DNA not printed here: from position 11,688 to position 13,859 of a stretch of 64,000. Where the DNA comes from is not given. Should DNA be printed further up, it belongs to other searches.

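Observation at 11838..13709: Repeat-containing protein with a catalytically dead EAL-like domain next to the hopanoid cluster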

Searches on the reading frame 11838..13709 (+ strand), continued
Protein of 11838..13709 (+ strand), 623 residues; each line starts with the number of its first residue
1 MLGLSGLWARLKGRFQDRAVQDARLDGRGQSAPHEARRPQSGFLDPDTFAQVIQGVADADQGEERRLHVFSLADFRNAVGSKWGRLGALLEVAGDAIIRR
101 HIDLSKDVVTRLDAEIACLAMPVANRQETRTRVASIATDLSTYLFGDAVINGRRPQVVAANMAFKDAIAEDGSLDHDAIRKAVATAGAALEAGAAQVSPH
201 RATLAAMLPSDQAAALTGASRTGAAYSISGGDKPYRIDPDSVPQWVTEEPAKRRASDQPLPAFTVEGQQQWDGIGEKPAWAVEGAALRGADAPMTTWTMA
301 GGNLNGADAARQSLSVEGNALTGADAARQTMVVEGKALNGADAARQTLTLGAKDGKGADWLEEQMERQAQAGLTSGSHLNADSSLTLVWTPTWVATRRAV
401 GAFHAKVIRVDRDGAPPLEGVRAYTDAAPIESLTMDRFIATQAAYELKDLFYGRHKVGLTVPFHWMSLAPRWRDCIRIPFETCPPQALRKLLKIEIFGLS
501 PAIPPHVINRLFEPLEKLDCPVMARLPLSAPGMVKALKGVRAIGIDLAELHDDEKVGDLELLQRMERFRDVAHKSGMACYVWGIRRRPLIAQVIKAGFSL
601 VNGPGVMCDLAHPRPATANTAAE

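Call 43: search_protein_families(library=pfam, alignment_id=A4, max_evalue=0.01)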
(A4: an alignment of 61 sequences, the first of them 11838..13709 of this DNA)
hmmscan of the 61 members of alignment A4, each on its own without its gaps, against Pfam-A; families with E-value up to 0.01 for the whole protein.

A. member 1, window:11838-13709:+ (623 aa): 0 families

B. families by the number of members that match (of 61 scanned): 4 families
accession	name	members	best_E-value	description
PF00563.25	EAL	9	1.2e-08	EAL domain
PF00990.26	GGDEF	6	8.8e-08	Diguanylate cyclase, GGDEF domain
PF16043.11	DUF4795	1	0.0023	Domain of unknown function (DUF4795)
PF00249.37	Myb_DNA-binding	1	0.0091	Myb-like DNA-binding domain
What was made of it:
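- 12024..12422 (+): GGDEF-fold domain (residues about 63-195), catalytically degenerate. 6 of 61 relatives hit PF00990 (call 43).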

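Call 44: search_solved_structures(query=A4, max_evalue=1, show_alignments=5)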
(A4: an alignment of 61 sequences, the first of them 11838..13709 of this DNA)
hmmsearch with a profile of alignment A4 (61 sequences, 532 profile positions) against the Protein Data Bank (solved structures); distinct sequences matched with E-value up to 1: 14.
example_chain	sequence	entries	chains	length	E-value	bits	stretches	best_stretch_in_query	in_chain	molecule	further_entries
4j40_A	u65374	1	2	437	3.3e-09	39.4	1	272-505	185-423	FimX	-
3hv8_A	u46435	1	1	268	6.6e-08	35.1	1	276-505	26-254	Protein FimX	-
3hv9_A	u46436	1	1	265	6.8e-08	35.1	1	276-505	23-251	Protein FimX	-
4afy_A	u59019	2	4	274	8.4e-08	34.8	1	277-505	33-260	FIMX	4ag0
4foj_A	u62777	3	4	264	2.3e-07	33.3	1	283-505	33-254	FimX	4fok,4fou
4f3h_A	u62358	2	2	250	4.8e-07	32.3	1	285-505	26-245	Putative uncharacterized protein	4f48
7lkq_A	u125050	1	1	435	7e-07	31.7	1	278-505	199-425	FimX(GGDEF-EAL)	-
4wxw_A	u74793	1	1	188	0.0023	20.2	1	51-135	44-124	Uncharacterized protein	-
4wxo_A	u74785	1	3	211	0.0025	20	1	51-135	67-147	Uncharacterized protein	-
6ttr_A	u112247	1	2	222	0.019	17.1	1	9-159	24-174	GGDEF diguanylate cyclase DgcB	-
6w6a_A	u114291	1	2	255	0.05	15.7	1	401-473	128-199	Pyridoxine 5'-phosphate synthase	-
6tts_A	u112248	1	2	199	0.082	15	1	45-160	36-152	GGDEF diguanylate cyclase DgcB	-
36qu_H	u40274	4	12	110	0.22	13.6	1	150-237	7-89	V-type proton ATPase subunit G1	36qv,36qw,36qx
3ezu_A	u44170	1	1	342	0.28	13.2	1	85-131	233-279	GGDEF domain protein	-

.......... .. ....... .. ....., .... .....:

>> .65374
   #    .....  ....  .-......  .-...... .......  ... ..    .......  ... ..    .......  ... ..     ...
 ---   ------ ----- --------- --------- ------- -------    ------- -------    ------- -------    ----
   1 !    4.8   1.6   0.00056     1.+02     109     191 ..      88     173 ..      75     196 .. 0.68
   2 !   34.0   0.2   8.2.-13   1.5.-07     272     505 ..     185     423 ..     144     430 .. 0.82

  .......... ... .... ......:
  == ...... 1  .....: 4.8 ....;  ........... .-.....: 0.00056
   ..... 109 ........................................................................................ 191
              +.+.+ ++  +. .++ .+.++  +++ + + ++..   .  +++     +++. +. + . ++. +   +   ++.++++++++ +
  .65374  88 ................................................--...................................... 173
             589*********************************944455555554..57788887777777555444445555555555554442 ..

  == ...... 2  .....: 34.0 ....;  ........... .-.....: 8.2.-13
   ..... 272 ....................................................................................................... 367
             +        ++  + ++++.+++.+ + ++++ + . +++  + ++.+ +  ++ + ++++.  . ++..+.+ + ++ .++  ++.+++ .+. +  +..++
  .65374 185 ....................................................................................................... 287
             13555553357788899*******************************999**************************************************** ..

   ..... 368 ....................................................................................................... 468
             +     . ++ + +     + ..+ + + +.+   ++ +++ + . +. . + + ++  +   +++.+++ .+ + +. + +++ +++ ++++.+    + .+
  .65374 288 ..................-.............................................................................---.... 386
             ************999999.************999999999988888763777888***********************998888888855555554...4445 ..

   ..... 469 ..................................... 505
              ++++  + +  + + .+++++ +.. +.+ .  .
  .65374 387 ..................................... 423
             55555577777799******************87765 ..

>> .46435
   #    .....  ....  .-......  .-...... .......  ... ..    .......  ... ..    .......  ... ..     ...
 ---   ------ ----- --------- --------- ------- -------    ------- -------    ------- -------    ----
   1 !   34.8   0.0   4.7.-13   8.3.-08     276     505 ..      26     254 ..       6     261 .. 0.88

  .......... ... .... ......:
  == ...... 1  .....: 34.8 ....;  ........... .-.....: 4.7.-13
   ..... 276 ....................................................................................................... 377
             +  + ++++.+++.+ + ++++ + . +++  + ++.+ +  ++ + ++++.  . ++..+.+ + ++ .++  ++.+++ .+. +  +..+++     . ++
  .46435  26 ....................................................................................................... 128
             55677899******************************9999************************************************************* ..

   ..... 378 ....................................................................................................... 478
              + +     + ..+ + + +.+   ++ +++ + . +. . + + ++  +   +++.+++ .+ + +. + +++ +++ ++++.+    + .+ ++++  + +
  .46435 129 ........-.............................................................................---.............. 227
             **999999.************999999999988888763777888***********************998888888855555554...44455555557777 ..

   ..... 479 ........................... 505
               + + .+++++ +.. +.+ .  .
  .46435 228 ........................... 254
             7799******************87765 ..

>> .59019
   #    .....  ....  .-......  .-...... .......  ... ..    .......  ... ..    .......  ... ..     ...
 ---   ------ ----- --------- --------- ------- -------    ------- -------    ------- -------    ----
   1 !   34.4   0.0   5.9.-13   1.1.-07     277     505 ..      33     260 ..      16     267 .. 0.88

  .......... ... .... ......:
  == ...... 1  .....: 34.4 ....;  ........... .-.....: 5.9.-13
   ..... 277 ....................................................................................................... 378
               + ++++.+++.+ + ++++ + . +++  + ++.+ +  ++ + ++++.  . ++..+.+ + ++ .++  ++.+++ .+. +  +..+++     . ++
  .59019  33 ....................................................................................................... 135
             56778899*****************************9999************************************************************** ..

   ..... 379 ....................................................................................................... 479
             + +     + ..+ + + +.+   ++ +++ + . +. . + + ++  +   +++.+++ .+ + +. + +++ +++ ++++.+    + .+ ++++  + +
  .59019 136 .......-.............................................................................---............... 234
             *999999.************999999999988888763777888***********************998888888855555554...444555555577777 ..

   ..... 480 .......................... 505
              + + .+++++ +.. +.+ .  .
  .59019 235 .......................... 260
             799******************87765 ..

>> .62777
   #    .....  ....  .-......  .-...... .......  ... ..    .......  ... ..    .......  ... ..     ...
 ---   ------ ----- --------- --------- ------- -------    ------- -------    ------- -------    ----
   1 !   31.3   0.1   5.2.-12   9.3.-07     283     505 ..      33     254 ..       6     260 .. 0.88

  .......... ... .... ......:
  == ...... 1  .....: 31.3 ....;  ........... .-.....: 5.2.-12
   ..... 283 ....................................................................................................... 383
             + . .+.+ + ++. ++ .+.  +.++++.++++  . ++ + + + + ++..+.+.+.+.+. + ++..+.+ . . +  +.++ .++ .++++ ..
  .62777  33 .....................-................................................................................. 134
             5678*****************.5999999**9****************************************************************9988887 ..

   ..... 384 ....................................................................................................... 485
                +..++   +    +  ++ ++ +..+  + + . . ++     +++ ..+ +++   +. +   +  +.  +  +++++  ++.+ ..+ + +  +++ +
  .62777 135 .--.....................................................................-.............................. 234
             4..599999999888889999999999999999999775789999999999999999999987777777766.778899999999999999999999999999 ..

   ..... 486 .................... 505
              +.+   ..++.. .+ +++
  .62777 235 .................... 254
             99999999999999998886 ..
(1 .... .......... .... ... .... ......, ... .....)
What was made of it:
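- The only sequence-detectable solved relative is a c-di-GMP binder (call 44).
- Tried and rejected: Only the broadened profile A4 reached FimX (call 44).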

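Call 47: find_related_loci(query=A1, collection=genome_contigs, flank=6000)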
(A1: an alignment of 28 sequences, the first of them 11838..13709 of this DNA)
Query A1 (623 aa) in genome_contigs; peptide patterns used: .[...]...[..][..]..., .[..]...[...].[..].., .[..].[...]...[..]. (x = any residue, [..] = any of these).
103 stretches matched a pattern; 20 encode a relative of the query (tblastn E <= 1e-3); 20 distinct loci.
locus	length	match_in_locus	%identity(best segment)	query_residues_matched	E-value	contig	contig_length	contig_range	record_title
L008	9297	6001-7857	70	1-618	0e+0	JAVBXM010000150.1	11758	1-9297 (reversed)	MAG: Phaeospirillum sp. isolate GS7 2676, whole genome shotgun sequence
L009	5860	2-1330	76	173-616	0e+0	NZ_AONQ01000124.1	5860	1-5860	Paramagnetospirillum caucaseum strain SO-1 contig00124, whole genome shotgun sequence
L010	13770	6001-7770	49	2-613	3e-179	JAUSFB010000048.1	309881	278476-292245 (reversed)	MAG: Phaeospirillum sp. isolate E14_maxbin.268 E14_k141_1019677, whole genome shotgun sequence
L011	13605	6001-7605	48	1-614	1e-173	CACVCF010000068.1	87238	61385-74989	Terasakiella sp. PR1 genome assembly, contig: MCP1_Contig_16, whole genome shotgun sequence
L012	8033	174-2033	47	7-613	2e-169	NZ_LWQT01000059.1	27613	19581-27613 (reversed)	Paramagnetospirillum marisnigri strain SP-1 NODE_33_length_27613_cov_100.837_ID_4196, whole genome shotgun sequence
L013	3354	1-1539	51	67-613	1e-176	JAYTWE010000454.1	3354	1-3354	MAG: Magnetospirillum sp. isolate GFS_5764 GFS_5764_453, whole genome shotgun sequence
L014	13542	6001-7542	45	37-613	6e-148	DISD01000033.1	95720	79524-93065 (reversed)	MAG TPA_asm: Rhodospirillaceae bacterium UBA6219 UBA6219_contig_5307, whole genome shotgun sequence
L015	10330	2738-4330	45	41-619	3e-147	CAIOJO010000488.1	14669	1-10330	MAG: uncultured Telmatospirillum sp. isolate AlinenLipids_bin-4733 genome assembly, contig: bin-4733:488/568, whole geno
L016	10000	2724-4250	44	37-613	1e-145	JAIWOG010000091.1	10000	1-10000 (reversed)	MAG: Magnetospirillum sp. isolate W65 contig-93_275.1, whole genome shotgun sequence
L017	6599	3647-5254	47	26-604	8e-146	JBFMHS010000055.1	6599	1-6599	MAG: Pseudomonadota bacterium isolate MAG330 MAG330_55, whole genome shotgun sequence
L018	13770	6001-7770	50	2-614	0e+0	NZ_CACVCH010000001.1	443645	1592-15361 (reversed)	Magnetospirillum sp. SS-4, whole genome shotgun sequence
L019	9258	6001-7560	56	26-622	1e-107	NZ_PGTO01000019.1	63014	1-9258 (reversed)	Paramagnetospirillum kuznetsovii strain LBB-42 NODE_19_length_63014_cov_89.269, whole genome shotgun sequence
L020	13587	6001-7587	44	2-613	6e-145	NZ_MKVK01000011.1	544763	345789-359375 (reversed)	MAG: Magnetospirillum sp. 64-120 scnpilot_p_inoc_scaffold_16, whole genome shotgun sequence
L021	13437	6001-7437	59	42-615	2e-100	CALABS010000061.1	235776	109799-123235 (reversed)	MAG TPA_asm: uncultured Rhodospirillaceae bacterium isolate SRR3330211_bin.58_CONCOCT_v1.1_MAG genome assembly, contig:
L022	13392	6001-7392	61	41-616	7e-96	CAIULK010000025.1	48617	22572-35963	MAG: uncultured Rhodospirillaceae bacterium isolate AM-2014_bin-0959 genome assembly, contig: bin-0959:025/269, whole ge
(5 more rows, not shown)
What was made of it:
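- Tried and rejected: A1 worked (call 47).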

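Call 61: list_cluster_members(proteins=[P0071, P0079, P0086, P0097, P0106, P0113, P0123, P0146, P0176, P0192])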
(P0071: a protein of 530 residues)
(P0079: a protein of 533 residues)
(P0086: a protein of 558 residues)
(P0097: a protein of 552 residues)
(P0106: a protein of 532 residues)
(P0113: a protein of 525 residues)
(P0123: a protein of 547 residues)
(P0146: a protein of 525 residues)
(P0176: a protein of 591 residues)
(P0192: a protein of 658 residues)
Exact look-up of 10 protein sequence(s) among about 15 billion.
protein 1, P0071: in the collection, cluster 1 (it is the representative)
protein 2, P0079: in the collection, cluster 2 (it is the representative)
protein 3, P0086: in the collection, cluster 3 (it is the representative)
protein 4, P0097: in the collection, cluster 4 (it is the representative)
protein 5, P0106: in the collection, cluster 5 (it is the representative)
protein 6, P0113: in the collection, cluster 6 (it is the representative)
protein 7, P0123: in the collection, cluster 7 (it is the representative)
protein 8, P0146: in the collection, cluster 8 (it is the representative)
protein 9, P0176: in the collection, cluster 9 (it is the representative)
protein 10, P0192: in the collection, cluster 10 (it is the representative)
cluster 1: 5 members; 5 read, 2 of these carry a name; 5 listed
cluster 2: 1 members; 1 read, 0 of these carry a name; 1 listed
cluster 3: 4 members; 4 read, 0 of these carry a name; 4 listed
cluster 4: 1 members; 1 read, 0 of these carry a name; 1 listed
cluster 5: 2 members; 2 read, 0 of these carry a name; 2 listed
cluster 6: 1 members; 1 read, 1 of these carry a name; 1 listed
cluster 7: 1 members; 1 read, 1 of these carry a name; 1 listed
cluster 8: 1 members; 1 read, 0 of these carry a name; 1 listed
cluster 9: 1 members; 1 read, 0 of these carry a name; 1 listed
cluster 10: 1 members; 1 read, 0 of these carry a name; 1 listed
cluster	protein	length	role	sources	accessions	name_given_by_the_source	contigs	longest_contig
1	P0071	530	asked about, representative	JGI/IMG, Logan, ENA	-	-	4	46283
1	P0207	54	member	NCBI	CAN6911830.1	unnamed protein product [Brassica oleracea]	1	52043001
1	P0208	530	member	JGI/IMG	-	hypothetical protein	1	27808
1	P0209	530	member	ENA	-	-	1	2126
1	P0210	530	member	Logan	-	-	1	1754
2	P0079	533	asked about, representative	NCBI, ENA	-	-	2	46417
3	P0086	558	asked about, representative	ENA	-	-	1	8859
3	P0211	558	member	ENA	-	-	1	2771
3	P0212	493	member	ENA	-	-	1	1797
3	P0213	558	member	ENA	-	-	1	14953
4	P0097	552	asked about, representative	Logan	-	-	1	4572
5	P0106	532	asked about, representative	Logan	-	-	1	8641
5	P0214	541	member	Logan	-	-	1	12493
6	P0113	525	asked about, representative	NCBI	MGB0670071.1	MAG: hypothetical protein ACPGNT_01130, partial [Rhodospirillales bacterium]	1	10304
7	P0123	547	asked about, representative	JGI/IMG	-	hypothetical protein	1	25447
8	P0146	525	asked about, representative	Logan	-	-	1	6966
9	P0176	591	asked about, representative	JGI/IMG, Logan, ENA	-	-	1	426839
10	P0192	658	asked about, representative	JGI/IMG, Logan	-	-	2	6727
